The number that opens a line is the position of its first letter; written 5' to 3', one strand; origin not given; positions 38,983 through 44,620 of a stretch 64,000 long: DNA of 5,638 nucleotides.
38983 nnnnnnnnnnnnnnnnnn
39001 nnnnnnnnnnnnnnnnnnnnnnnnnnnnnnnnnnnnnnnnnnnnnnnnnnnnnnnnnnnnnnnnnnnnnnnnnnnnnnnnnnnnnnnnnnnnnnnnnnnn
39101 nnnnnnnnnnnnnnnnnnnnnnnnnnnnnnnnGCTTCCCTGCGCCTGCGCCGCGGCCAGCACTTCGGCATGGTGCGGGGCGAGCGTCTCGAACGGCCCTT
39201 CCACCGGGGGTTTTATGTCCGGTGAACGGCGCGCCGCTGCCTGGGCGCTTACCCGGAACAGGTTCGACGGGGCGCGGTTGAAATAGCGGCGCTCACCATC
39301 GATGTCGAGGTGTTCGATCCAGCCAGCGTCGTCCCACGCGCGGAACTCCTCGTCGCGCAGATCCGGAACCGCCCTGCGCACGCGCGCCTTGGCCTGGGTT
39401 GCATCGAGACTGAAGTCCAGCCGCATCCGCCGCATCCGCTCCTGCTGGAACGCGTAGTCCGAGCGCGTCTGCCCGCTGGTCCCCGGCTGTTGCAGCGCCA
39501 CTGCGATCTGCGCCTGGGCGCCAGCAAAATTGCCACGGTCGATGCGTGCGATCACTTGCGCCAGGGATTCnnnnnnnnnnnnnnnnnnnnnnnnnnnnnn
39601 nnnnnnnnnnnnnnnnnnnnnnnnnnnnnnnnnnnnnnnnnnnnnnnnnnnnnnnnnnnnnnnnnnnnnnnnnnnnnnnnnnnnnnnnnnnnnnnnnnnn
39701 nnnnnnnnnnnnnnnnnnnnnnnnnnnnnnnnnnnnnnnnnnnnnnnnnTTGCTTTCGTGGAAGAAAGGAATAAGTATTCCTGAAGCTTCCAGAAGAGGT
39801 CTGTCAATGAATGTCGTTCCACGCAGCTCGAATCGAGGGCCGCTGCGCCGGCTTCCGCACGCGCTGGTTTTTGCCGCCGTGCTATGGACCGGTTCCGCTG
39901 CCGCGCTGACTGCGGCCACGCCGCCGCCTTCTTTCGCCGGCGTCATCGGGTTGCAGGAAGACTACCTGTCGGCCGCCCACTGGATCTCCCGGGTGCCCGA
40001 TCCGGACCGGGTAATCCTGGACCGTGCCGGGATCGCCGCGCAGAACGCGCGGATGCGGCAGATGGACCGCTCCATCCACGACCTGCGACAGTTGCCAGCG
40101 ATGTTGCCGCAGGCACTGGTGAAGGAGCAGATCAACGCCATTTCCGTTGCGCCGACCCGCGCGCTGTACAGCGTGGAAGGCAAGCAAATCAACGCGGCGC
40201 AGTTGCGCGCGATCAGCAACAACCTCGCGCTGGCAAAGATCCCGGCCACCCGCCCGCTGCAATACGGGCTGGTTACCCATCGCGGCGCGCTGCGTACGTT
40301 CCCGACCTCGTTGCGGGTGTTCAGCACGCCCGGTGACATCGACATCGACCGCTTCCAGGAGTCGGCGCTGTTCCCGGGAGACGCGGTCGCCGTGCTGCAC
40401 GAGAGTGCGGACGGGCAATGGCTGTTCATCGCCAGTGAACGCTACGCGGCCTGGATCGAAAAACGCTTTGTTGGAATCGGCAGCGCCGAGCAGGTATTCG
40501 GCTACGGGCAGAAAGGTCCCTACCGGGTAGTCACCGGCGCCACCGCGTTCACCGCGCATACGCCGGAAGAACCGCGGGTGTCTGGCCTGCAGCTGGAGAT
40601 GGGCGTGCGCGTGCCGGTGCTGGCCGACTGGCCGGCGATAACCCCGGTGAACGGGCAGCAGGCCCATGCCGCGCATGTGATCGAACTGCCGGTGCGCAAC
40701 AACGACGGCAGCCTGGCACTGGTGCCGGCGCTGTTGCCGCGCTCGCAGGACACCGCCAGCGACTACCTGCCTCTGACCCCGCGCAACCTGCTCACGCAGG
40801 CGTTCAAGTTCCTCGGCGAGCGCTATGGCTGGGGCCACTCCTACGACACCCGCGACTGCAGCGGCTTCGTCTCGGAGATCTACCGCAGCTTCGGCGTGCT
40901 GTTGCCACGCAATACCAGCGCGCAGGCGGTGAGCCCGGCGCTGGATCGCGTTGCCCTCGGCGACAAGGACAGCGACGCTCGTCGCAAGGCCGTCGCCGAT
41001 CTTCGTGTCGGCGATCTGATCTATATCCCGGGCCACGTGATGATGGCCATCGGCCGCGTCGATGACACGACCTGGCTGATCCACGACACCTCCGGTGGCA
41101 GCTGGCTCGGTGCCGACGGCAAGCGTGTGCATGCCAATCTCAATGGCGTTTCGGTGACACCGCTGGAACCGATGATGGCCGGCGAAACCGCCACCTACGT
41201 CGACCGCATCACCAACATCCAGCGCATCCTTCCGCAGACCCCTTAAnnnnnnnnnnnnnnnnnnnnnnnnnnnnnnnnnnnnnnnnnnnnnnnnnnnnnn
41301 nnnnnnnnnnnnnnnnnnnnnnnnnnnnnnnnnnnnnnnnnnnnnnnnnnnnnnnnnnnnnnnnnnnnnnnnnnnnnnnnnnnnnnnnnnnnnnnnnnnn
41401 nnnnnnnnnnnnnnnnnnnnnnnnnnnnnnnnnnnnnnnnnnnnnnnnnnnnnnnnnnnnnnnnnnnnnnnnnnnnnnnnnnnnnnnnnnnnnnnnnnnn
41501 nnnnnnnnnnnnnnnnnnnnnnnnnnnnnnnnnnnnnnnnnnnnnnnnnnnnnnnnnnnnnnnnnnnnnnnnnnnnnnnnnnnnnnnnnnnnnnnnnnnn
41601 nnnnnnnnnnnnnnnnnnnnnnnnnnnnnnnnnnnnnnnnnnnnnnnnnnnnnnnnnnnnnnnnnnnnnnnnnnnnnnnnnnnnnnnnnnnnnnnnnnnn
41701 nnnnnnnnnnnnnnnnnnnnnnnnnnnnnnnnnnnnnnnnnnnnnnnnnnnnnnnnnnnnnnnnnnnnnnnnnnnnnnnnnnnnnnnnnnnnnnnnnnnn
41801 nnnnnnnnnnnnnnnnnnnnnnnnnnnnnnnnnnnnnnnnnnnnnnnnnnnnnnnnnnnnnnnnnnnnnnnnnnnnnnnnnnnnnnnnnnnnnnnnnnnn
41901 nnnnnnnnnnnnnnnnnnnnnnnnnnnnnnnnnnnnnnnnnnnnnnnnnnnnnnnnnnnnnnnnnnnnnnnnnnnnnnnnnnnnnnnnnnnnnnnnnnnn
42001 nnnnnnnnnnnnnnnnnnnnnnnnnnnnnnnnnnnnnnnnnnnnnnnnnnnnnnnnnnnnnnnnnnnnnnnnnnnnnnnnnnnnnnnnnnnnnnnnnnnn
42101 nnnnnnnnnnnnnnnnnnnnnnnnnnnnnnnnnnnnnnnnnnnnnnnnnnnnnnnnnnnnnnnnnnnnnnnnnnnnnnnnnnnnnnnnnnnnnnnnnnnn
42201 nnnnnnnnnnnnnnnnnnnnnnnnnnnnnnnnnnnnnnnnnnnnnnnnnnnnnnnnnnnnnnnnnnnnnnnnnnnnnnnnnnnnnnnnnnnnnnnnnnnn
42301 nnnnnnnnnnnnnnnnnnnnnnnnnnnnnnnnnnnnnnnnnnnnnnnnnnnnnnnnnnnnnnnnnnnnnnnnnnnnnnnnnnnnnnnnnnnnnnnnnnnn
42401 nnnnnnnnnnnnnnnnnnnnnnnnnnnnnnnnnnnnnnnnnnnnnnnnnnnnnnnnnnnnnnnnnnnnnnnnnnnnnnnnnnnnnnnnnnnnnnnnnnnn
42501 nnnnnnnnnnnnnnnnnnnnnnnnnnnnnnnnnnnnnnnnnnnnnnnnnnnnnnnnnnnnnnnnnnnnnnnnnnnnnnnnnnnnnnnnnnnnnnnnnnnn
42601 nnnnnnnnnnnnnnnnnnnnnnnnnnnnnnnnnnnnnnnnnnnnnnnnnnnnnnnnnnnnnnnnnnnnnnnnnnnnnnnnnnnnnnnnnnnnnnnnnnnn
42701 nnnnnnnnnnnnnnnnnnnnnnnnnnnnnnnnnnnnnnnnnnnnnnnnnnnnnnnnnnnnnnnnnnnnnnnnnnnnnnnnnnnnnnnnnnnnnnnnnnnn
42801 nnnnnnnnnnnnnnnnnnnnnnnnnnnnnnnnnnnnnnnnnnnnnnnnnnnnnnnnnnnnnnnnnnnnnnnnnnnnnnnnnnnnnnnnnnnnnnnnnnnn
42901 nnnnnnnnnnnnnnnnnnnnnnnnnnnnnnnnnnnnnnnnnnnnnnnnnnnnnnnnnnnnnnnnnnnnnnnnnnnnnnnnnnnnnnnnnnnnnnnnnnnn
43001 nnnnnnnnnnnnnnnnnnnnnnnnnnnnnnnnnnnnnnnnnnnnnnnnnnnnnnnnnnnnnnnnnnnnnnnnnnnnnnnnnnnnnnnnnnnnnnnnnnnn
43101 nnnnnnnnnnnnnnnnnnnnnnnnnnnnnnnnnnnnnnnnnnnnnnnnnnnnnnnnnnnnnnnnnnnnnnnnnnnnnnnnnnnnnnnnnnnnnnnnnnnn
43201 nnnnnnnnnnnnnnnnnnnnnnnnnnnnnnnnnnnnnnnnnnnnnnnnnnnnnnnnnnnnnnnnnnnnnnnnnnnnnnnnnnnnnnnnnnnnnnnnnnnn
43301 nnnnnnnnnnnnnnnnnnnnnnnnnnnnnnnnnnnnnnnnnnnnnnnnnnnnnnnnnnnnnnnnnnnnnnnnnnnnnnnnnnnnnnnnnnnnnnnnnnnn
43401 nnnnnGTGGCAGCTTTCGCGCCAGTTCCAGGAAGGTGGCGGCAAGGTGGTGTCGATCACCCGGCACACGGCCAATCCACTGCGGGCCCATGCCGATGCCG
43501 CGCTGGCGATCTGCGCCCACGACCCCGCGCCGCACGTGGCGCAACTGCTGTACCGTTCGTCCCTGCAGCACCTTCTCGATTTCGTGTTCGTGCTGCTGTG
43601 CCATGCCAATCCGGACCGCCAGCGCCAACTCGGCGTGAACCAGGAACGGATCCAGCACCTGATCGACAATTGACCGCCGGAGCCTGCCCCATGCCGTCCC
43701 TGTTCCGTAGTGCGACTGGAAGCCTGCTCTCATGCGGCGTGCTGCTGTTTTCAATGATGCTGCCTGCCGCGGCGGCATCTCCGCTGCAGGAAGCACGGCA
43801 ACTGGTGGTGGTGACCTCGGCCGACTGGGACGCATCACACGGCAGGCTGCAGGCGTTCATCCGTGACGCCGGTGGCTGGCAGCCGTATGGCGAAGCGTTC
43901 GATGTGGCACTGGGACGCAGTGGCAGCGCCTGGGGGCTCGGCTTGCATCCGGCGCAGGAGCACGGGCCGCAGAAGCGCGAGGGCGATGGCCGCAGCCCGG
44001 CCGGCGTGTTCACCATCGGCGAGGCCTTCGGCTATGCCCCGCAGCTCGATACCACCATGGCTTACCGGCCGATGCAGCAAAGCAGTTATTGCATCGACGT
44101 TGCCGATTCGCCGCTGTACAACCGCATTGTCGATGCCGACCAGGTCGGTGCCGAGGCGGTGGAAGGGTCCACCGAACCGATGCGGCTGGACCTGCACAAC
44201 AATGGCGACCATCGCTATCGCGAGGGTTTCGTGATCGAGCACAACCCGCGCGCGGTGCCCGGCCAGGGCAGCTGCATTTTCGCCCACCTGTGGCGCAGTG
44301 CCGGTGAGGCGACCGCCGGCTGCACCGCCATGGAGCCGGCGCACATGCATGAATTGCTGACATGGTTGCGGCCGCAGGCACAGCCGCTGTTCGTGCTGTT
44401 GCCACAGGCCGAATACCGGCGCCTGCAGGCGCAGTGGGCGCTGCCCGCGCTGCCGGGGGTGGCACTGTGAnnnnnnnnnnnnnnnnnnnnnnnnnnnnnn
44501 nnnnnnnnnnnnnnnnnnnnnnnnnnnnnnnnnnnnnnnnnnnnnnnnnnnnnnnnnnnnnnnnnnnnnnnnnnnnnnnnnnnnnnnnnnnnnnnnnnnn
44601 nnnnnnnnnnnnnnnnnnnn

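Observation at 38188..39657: Exported transglutaminase-fold protein as a candidate peptidoglycan isopeptidase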

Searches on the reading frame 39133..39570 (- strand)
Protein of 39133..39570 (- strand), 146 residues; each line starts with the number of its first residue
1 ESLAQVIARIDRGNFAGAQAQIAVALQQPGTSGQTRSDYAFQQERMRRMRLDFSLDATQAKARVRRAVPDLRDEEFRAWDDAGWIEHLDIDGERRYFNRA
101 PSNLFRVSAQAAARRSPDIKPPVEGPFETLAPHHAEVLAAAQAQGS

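Call 105: predict_structure(alignment_id=A4)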
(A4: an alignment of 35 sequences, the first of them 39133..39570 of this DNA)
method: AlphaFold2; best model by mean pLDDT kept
length: 146 residues; sequences in the alignment: 35
mean_pLDDT: 93.3   pTM: 0.76
mean pLDDT of the five models: 93.3, 92.8, 92.5, 92.0, 91.9
residues with pLDDT >= 90: 120; 70-90: 19; 50-70: 7; < 50: 0
segments of 3 or more residues with pLDDT < 50: none
pLDDT, mean of each block of 10 residues (from residue 1): 94 98 97 97 98 98 97 98 98 97 93 92 70 84 83
secondary structure, 60 per line:
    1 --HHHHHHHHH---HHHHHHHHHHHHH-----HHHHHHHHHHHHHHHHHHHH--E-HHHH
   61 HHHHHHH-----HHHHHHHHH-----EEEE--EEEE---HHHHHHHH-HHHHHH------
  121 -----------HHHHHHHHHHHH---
elements in order: H3-11 H15-27 H33-52 H57-67 H73-81 E87-90 E93-96 H100-107 H109-114 H132-143

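Call 107: fold_search(model_id=the predicted structure, library=pdb)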
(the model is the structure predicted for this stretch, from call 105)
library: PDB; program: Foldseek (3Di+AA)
matches with E <= 10: 145; with E <= 0.001: 0
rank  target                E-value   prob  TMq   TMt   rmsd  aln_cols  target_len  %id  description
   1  2hr3_D                1.5e+00  0.07  0.18  0.19  14.0       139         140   17  Crystal structure of putative transcriptional regulator protein from Pseudomonas aeruginosa PA01 at 2.4 A resolution (released 2006-09-19)
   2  4r4e_A                1.7e+00  0.16  0.24  0.37   9.7        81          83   18  Structure of GlnR-DNA complex (released 2015-03-04)
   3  4yif_F                1.7e+00  0.06  0.18  0.19  14.0       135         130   14  Crystal structure of Rv0880 (released 2015-06-10)
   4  9smz_A                1.8e+00  0.08  0.18  0.18  11.9        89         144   16  Structure of Staphylococcus aureus MarR-type repressor MhqR bound to MBQ (released 2026-01-14)
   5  2hr3_C                1.8e+00  0.05  0.16  0.17  13.9       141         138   15  Crystal structure of putative transcriptional regulator protein from Pseudomonas aeruginosa PA01 at 2.4 A resolution (released 2006-09-19)
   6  3m9a                  2.2e+00  0.07  0.17  0.24   5.5        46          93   11  Protein structure of type III plasmid segregation TubR (released 2010-07-07)
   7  1tbx_A                2.2e+00  0.06  0.16  0.22   6.1        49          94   10  Crystal structure of SSV1 F-93 (released 2004-07-13)
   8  2qww_G                2.4e+00  0.04  0.16  0.17  14.2       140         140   14  Crystal structure of multiple antibiotic-resistance repressor (MarR) (YP_013417.1) from Listeria monocytogenes 4b F236 (released 2007-08-21)
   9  7kk0                  2.4e+00  0.04  0.13  0.14  15.1       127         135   14  Crystal structure of the MarR family transcriptional regulator from Variovorax paradoxus bound to Catechol (released 2021-12-01)
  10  2zhg_A                2.5e+00  0.14  0.26  0.30  10.5        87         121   16  Crystal structure of SoxR in complex with DNA (released 2008-03-25)
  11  3jw4_C                2.5e+00  0.06  0.17  0.18  12.9       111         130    9  The structure of a putative MarR family transcriptional regulator from Clostridium acetobutylicum (released 2009-12-22)
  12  3f6o_A                2.5e+00  0.05  0.17  0.23   8.7        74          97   22  Crystal structure of ArsR family transcriptional regulator, RHA00566 (released 2008-11-25)
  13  7uoa_A                2.5e+00  0.02  0.12  0.10  13.3        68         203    9  MAGEA4-MTP1 linear peptide complex (released 2022-09-07)
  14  5uuj                  2.8e+00  0.04  0.15  0.07  14.5        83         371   14  Streptomyces sahachiroi DNA glycosylase AlkZ (released 2017-04-12)
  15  3m8f_A                3.0e+00  0.08  0.17  0.24   5.7        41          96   12  Protein structure of type III plasmid segregation TubR mutant (released 2010-07-07)
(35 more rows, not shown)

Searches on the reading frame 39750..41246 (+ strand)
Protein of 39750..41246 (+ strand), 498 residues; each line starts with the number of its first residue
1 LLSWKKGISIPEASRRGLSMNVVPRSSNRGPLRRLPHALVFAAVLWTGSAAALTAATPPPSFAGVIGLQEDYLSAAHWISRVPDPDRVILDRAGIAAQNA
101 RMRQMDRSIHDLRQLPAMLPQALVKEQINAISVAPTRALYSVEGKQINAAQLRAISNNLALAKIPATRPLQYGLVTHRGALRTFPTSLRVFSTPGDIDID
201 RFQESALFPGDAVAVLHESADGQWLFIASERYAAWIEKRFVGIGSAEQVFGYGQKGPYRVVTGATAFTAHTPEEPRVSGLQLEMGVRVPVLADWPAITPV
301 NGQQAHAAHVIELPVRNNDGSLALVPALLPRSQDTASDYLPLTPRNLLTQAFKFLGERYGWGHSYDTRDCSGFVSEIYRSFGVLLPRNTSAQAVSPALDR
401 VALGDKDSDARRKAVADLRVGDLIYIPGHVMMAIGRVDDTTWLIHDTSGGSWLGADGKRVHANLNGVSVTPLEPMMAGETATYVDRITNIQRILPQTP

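Call 7: search_protein_families(library=pfam, proteins=[window:39750-41246:+], max_evalue=0.001)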
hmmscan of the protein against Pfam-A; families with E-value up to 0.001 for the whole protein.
window:39750-41246:+ (498 aa): 2 families
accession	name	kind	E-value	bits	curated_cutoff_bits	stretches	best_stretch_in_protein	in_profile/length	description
PF12913.13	SH3_6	-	1.8e-17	63.1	27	1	189-237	1-53/53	SH3 domain (SH3b1 type)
PF00877.26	NLPC_P60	-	2.1e-11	44.2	23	1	356-447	1-81/105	NlpC/P60 family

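Call 20: search_protein_families(library=ncbifam, proteins=[window:39750-41246:+], max_evalue=0.00001)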
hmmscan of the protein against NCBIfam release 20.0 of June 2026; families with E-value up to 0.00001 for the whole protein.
window:39750-41246:+ (498 aa): 0 families

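Call 88: search_solved_structures(query=window:39750-41246:+, max_evalue=0.001)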
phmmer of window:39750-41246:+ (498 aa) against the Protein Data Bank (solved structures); distinct sequences matched with E-value up to 0.001: 4.
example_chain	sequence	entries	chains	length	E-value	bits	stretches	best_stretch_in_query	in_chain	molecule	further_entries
3m1u_A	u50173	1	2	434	1e-24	90.4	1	164-449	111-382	Putative gamma-D-glutamyl-L-diamino acid endopeptidase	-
6sqx_A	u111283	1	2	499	1.2e-15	60.5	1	153-440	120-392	Peptide-binding protein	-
3h41_A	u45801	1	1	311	3e-05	26.2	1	229-400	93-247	NLP/P60 family protein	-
4xcm_A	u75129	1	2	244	0.00022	23.3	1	344-393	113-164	Cell wall-binding endopeptidase-related protein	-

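Call 90: search_solved_structures(query=window:39750-41246:+, max_evalue=1e-10, show_alignments=2)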
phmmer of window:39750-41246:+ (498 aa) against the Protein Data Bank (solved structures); distinct sequences matched with E-value up to 1e-10: 2.
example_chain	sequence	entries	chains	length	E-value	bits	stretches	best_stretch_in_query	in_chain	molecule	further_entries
3m1u_A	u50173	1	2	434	1e-24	90.4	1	164-449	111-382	Putative gamma-D-glutamyl-L-diamino acid endopeptidase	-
6sqx_A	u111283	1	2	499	1.2e-15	60.5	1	153-440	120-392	Peptide-binding protein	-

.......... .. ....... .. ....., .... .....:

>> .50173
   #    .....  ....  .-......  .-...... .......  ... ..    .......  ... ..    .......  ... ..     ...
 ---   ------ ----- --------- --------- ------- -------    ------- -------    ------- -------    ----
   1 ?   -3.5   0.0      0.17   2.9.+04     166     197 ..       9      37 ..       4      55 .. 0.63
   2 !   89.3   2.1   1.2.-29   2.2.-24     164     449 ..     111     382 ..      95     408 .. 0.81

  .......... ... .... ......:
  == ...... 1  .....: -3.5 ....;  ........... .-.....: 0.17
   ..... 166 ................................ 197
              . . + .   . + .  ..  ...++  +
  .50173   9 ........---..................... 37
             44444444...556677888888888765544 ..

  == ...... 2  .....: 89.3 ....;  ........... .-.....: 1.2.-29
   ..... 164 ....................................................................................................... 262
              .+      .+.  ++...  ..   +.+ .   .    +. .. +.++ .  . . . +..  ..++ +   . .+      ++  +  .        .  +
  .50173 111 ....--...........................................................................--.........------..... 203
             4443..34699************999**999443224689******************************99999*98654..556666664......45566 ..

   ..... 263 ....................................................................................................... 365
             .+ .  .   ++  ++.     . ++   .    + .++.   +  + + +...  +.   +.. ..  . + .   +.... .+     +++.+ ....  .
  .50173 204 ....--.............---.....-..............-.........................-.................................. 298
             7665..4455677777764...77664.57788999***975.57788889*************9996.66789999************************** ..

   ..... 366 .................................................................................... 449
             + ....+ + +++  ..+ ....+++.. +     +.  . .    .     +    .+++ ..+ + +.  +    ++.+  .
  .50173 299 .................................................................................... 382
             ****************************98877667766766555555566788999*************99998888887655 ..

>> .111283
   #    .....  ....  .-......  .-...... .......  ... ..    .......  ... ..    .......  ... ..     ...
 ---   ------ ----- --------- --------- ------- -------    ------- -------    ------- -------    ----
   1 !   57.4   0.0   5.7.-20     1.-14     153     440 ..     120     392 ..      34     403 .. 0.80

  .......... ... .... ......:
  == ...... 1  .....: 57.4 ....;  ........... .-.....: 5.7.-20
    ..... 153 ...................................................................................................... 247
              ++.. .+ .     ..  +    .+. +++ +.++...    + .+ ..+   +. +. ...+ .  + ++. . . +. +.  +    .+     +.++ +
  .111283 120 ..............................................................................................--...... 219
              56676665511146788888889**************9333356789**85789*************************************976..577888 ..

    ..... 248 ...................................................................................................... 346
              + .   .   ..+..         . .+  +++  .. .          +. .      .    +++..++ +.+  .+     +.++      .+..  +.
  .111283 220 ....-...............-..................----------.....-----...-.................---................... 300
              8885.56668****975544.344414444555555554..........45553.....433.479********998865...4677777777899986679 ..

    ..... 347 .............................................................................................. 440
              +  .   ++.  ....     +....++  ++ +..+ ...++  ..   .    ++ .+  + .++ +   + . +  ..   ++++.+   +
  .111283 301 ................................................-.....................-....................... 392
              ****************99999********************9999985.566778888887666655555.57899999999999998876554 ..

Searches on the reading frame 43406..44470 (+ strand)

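Call 8: search_protein_families(library=pfam, proteins=[window:43406-44470:+], max_evalue=0.001)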
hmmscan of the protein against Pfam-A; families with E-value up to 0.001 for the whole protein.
window:43406-44470:+ (354 aa): 1 family
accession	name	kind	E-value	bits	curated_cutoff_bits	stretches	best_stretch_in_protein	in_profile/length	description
PF03734.19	YkuD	-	4.7e-06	27.7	23.4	1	165-324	26-141/146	L,D-transpeptidase catalytic domain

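Call 20: search_protein_families(library=ncbifam, proteins=[window:43406-44470:+], max_evalue=0.00001)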
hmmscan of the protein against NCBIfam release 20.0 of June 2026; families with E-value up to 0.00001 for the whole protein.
window:43406-44470:+ (354 aa): 0 families
